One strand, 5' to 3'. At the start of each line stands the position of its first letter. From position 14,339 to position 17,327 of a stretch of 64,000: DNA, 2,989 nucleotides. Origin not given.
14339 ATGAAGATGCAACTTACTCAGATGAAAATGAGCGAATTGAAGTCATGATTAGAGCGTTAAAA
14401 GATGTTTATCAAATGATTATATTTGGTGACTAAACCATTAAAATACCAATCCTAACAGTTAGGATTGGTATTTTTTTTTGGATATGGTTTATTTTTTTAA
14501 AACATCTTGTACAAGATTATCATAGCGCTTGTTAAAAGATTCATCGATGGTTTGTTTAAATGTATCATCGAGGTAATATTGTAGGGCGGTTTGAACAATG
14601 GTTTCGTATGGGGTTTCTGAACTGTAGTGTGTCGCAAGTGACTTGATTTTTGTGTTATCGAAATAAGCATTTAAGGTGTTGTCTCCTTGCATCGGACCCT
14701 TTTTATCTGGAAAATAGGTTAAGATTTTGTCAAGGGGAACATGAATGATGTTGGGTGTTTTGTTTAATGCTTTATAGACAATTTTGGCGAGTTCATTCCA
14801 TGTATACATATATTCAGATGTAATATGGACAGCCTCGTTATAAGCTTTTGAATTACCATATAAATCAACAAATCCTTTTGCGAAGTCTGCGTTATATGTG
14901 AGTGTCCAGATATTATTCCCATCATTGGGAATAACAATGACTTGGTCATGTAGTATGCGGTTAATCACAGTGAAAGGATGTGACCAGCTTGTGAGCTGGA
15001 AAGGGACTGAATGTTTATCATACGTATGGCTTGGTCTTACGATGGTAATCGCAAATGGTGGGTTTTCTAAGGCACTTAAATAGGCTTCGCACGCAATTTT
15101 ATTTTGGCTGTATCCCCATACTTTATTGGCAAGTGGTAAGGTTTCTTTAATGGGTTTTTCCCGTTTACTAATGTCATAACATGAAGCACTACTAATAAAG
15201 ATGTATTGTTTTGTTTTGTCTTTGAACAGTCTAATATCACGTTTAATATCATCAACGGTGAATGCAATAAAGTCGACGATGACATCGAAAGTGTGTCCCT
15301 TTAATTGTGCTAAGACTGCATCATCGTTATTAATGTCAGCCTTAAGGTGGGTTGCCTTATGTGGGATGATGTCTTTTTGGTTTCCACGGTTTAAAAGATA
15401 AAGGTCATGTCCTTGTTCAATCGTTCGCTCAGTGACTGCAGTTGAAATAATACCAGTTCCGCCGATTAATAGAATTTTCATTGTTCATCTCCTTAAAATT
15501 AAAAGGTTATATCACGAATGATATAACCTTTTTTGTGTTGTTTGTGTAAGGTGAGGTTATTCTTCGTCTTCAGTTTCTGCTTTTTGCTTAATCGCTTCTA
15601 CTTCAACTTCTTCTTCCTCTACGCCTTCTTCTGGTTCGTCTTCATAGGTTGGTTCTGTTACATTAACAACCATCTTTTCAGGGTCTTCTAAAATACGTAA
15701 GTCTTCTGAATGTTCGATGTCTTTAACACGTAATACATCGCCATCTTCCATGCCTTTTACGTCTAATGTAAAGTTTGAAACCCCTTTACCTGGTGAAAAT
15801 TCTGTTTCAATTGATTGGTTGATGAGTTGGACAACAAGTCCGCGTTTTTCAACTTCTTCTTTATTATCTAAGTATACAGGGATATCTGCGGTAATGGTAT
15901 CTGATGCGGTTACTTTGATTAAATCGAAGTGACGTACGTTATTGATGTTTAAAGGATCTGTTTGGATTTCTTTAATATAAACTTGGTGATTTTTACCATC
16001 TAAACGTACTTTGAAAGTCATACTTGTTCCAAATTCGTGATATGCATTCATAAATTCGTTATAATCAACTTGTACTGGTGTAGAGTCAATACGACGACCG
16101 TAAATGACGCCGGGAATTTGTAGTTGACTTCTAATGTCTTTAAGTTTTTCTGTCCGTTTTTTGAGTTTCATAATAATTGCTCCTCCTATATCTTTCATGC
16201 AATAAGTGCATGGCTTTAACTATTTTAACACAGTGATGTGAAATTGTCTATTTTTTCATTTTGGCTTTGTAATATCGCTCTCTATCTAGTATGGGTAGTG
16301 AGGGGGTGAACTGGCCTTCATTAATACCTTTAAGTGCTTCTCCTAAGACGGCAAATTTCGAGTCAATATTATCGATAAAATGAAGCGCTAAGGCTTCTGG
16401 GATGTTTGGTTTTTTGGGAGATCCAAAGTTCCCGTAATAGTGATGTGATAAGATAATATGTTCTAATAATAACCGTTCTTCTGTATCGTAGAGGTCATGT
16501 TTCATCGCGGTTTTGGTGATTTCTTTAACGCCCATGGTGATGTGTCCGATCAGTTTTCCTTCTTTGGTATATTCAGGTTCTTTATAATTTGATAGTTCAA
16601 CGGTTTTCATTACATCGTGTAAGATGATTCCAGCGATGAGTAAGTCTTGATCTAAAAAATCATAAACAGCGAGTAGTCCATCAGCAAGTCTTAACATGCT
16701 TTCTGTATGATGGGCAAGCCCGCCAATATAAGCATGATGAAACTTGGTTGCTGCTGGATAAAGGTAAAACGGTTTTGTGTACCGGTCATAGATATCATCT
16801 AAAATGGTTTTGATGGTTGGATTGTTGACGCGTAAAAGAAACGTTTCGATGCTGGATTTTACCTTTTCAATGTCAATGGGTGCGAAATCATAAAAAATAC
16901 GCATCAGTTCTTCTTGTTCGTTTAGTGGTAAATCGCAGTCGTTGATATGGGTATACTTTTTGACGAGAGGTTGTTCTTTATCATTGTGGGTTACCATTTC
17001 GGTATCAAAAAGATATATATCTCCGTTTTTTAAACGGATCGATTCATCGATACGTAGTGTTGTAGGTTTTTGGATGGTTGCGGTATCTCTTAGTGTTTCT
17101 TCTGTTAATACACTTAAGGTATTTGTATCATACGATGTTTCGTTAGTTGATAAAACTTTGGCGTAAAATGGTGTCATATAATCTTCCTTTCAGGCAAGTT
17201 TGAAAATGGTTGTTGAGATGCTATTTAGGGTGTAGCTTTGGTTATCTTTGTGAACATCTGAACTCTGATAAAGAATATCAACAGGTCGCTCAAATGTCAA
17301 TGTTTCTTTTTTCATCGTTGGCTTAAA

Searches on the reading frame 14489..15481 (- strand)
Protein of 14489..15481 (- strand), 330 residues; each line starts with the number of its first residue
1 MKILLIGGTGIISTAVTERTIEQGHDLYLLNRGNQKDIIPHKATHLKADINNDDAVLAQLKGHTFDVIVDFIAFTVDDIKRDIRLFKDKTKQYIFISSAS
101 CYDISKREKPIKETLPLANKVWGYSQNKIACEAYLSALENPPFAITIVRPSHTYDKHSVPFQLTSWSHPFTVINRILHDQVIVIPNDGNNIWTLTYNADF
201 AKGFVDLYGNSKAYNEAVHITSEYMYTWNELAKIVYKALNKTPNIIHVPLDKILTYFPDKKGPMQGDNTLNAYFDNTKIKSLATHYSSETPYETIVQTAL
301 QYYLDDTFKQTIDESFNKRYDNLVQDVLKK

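Call 82: search_protein_families(library=pfam, proteins=[window:14489-15481:-], max_evalue=0.00001)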
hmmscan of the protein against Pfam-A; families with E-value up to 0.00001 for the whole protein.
window:14489-15481:- (330 aa): 4 families
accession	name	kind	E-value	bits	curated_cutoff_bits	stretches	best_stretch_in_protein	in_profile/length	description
PF01370.27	Epimerase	-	9.5e-19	68.2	20.9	1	3-210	1-227/240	NAD dependent epimerase/dehydratase family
PF04321.23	RmlD_sub_bind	-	8.1e-08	32.1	27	0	1-76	1-63/287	RmlD substrate binding domain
PF13460.12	NAD_binding_10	-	4.3e-07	30.4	27.2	1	7-170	1-163/184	NAD(P)H-binding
PF05368.20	NmrA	-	4.6e-06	26.9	27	1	2-260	4-255/298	NmrA-like family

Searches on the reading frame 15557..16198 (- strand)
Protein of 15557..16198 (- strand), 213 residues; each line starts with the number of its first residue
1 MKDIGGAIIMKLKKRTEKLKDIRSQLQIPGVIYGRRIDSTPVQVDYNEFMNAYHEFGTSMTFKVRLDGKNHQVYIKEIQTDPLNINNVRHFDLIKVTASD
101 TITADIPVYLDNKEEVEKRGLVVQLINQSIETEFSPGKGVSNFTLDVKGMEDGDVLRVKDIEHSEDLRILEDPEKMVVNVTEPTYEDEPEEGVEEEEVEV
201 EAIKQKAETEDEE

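Call 82: search_protein_families(library=pfam, proteins=[window:15557-16198:-], max_evalue=0.00001)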
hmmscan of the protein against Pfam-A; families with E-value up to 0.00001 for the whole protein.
window:15557-16198:- (213 aa): 2 families
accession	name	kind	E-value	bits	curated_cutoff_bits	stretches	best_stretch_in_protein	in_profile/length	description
PF14693.11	Ribosomal_TL5_C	-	4.2e-15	56.3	27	1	102-183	2-83/84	Ribosomal protein TL5, C-terminal domain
PF01386.24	Ribosomal_L25p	-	7.9e-15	55.5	23.6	1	12-93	3-82/82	Ribosomal L25p family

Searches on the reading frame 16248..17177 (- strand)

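Call 82: search_protein_families(library=pfam, proteins=[window:16248-17177:-], max_evalue=0.00001)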
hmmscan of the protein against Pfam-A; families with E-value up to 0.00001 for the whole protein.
window:16248-17177:- (309 aa): 1 family
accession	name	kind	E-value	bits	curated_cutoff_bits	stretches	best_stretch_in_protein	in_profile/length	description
PF01966.28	HD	-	3.8e-08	34.1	22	1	155-272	2-114/116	HD domain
